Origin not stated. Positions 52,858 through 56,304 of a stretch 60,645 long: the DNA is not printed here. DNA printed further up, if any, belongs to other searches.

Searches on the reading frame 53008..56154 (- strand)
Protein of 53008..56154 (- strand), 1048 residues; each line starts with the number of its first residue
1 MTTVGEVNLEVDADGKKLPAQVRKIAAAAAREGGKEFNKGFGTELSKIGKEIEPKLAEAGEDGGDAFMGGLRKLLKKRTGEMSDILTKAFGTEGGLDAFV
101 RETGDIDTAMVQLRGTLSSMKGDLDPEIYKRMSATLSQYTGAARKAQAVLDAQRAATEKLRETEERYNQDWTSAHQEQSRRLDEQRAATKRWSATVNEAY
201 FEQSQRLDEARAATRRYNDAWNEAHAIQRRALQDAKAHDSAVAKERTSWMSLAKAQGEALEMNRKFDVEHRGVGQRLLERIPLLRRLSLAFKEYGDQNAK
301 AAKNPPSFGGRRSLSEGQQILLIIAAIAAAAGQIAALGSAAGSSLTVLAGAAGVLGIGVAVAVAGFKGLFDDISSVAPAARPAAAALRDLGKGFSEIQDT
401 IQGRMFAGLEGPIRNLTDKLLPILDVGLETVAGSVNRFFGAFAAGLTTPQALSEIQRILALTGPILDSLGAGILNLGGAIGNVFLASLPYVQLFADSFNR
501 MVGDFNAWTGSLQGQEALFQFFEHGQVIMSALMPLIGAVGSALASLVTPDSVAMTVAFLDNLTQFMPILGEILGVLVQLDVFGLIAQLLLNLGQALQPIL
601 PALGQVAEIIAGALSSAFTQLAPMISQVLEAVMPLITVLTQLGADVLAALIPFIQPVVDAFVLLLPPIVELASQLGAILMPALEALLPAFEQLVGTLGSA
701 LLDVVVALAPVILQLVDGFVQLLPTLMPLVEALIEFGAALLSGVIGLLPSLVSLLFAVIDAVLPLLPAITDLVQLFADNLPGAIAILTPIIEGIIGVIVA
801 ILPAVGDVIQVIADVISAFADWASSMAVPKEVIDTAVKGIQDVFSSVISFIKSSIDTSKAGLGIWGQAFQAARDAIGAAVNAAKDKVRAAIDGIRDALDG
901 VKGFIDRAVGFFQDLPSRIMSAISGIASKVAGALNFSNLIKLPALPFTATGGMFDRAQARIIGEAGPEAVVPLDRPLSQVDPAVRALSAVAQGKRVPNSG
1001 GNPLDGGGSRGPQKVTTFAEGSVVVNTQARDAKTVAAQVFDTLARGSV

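Call 9: search_protein_families(library=pfam, proteins=[window:53008-56154:-], max_evalue=0.01)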
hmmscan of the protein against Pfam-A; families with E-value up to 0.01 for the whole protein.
window:53008-56154:- (1048 aa): 1 family
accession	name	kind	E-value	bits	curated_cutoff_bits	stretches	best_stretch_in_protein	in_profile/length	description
PF04513.17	Baculo_PEP_C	-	0.00082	19.9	38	0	834-898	37-94/140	Baculovirus polyhedron envelope protein, PEP, C terminus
